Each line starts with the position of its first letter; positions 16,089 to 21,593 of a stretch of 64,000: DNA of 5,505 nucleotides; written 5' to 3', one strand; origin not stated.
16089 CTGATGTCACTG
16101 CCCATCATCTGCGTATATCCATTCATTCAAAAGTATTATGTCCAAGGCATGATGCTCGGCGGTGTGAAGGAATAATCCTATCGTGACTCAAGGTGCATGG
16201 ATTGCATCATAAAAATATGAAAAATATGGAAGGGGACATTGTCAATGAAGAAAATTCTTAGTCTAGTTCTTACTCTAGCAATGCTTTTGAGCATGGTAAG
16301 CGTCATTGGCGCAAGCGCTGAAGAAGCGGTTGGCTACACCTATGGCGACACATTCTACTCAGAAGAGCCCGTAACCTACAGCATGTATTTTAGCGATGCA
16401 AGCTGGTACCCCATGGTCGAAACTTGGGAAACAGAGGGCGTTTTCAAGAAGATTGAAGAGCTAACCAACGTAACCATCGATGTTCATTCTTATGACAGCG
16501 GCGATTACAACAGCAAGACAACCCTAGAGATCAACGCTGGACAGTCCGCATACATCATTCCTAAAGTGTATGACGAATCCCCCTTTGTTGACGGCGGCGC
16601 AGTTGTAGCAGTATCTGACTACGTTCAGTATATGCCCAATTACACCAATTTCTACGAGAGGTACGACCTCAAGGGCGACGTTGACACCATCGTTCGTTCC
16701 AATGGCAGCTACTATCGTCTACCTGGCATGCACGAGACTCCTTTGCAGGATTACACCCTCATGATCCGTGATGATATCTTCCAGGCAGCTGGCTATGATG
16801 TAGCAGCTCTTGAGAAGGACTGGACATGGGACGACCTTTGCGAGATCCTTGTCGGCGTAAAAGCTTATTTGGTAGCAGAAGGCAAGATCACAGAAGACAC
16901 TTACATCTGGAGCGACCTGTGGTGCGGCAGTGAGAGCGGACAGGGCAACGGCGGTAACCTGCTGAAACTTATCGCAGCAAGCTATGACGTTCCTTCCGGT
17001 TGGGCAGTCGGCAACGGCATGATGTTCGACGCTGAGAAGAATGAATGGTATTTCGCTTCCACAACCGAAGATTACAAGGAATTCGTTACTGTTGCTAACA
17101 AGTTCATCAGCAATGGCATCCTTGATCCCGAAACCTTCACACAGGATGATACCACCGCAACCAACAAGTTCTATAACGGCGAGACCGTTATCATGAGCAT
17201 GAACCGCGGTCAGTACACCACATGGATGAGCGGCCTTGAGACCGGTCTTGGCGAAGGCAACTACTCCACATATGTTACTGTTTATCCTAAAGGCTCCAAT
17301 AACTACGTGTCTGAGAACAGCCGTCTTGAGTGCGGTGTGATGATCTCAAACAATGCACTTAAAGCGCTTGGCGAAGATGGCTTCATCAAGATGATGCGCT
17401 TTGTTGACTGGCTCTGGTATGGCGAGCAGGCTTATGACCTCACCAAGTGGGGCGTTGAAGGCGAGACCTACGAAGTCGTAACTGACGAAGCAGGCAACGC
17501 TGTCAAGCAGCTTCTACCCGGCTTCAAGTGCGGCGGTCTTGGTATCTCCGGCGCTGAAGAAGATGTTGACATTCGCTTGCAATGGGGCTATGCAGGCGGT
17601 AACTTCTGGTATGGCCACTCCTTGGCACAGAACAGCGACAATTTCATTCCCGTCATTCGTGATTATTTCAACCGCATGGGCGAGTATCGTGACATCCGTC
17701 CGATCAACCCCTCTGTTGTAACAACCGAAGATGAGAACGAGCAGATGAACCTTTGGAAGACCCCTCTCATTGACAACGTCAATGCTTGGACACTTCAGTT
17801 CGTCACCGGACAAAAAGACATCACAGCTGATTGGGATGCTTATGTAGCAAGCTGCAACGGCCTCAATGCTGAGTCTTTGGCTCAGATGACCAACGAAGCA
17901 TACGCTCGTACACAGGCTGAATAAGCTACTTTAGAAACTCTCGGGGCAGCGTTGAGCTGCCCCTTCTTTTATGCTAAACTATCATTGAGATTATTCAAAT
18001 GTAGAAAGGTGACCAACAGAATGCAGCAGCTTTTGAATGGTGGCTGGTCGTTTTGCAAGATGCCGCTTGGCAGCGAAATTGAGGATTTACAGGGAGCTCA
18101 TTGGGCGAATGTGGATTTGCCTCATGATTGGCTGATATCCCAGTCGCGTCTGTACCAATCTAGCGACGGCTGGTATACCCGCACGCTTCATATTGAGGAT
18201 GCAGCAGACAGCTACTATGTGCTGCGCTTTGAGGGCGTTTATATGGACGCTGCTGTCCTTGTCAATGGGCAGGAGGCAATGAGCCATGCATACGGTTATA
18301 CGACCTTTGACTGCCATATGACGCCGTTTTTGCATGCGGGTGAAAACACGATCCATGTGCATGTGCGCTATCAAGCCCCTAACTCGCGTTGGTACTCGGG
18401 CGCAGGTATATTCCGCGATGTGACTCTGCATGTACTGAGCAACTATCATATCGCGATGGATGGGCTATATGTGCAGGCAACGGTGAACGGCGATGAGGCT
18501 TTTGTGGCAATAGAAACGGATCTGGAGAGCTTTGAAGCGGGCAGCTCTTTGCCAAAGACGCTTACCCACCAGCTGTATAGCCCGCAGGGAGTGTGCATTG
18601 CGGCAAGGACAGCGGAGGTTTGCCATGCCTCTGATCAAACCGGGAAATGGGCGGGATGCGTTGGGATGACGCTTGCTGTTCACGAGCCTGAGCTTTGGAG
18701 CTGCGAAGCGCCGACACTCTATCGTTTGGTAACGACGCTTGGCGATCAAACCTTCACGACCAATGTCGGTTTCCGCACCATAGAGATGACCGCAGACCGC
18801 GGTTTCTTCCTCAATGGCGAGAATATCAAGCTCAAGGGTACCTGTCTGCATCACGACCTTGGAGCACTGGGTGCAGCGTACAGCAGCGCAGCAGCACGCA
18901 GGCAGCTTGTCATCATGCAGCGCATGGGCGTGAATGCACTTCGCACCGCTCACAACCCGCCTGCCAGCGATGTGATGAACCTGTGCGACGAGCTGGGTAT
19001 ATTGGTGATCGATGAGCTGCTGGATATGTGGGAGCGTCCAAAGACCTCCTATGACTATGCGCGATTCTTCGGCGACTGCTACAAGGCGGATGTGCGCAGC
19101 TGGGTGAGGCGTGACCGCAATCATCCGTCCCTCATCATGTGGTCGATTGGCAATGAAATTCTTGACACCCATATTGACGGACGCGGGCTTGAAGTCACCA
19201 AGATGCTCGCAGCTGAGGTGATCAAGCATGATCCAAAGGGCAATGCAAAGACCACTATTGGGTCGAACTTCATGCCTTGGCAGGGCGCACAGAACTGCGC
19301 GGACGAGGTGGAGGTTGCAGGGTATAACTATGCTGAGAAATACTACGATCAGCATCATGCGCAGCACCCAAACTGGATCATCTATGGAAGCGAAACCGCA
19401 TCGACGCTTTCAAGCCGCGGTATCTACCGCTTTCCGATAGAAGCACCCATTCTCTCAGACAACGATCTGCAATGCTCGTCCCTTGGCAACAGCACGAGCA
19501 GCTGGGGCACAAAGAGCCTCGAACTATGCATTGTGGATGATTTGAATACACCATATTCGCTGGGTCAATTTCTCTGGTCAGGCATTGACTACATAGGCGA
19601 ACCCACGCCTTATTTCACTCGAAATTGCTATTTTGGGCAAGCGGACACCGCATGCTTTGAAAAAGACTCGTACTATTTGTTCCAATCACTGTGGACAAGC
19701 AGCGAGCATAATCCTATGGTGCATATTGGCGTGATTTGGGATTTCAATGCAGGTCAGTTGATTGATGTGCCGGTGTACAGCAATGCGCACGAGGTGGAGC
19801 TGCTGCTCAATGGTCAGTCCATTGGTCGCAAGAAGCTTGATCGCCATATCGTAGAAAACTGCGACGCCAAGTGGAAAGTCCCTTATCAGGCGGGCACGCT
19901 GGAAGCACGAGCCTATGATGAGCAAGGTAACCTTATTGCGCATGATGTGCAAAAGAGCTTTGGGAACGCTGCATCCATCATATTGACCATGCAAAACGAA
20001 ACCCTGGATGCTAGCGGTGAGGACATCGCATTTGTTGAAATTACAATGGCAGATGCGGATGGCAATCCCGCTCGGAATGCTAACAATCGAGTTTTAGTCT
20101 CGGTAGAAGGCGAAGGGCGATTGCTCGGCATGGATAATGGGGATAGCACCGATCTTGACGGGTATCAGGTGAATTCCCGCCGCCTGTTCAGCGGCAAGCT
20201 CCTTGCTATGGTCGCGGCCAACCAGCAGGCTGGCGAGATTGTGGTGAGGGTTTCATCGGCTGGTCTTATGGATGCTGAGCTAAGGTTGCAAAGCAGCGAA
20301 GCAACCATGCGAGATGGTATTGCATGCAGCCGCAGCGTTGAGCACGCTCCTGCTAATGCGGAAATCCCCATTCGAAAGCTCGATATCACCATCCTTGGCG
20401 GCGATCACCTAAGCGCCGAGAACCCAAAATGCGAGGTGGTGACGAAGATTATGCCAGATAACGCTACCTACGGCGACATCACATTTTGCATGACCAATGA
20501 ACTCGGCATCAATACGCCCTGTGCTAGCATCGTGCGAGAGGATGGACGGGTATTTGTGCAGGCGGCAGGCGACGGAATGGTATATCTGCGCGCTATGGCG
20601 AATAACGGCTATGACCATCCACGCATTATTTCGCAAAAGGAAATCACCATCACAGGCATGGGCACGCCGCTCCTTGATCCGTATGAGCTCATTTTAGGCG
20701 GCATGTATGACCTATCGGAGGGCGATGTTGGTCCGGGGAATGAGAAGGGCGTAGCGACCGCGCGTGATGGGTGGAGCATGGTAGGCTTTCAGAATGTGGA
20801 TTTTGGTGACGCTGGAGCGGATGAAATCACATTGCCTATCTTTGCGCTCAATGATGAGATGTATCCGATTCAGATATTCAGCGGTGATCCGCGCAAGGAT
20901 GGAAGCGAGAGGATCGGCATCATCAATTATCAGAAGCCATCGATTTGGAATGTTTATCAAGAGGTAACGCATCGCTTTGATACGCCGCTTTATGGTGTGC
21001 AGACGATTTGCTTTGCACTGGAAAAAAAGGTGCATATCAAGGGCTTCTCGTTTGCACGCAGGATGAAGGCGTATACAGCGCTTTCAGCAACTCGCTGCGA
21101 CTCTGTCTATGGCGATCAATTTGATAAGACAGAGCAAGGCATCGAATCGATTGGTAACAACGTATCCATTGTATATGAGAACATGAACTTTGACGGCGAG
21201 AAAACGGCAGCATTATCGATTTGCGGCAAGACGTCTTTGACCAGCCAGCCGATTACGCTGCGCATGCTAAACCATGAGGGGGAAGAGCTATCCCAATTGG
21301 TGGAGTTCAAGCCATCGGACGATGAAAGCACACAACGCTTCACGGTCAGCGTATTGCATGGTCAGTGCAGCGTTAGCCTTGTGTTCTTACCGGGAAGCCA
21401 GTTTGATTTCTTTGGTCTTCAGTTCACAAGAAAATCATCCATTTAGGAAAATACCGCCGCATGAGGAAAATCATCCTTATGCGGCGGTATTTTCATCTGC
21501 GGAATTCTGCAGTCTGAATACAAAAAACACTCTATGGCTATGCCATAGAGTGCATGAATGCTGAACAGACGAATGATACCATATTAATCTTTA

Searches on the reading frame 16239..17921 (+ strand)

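Call 38: search_protein_families(library=pfam, proteins=[window:16239-17921:+], max_evalue=0.001)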
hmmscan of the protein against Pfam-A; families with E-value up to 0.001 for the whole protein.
window:16239-17921:+ (561 aa): 1 family
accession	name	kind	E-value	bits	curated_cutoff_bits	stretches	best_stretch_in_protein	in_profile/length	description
PF13416.11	SBP_bac_8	-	2.2e-11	44.5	27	1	69-353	3-215/279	Bacterial extracellular solute-binding protein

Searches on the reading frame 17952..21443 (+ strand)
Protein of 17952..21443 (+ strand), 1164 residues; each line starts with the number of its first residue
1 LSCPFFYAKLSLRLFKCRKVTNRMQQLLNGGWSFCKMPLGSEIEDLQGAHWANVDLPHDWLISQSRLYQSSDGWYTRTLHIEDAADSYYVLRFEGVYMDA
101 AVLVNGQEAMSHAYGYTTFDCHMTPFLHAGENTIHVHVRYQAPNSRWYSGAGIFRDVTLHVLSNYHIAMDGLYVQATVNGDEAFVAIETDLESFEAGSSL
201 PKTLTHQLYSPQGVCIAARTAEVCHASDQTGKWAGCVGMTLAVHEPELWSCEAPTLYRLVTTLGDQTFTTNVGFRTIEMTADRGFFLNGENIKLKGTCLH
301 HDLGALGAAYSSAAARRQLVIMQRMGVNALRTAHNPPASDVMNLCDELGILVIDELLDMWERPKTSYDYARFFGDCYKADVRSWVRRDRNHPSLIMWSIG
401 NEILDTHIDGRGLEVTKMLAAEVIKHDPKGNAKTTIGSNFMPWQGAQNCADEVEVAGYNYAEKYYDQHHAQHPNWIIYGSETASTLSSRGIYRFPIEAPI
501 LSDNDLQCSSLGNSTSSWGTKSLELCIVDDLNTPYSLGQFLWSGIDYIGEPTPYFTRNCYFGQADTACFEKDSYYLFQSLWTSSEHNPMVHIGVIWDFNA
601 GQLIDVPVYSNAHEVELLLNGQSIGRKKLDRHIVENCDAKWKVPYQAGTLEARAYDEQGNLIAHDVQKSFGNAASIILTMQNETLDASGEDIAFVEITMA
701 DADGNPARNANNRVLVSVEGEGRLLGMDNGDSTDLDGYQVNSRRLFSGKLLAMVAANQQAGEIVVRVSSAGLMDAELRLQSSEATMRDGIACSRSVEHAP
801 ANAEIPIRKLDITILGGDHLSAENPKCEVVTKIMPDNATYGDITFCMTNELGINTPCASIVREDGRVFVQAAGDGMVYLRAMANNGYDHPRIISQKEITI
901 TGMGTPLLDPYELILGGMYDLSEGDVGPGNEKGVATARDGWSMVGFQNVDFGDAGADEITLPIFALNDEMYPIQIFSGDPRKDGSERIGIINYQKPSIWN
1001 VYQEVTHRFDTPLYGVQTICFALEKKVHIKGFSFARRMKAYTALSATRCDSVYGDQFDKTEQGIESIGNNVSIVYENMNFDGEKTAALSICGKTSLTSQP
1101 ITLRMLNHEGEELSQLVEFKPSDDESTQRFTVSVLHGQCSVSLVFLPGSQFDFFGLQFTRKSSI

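Call 38: search_protein_families(library=pfam, proteins=[window:17952-21443:+], max_evalue=0.001)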
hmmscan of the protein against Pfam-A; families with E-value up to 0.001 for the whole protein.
window:17952-21443:+ (1164 aa): 6 families
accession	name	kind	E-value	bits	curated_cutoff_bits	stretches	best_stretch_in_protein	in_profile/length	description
PF18565.7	Glyco_hydro2_C5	-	3.2e-29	101.3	32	1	678-777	3-102/103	Glycoside hydrolase family 2 C-terminal domain 5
PF02836.23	Glyco_hydro_2_C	-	2.8e-22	79.7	21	1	282-418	5-145/302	Glycosyl hydrolases family 2, TIM barrel domain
PF16355.11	DUF4982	-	4.1e-21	75.1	23.9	1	601-663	1-61/61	Domain of unknown function (DUF4982)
PF02837.24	Glyco_hydro_2_N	-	1.2e-16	61.5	28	1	50-160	45-166/169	Glycosyl hydrolases family 2, sugar binding domain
PF00703.27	Glyco_hydro_2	-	1.4e-07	32.7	23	1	171-275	5-109/109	Glycosyl hydrolases family 2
PF22666.2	Glyco_hydro_2_N2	-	1.1e-06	29.3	27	1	66-140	43-119/167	Glycosyl hydrolase 2 galactose-binding domain-like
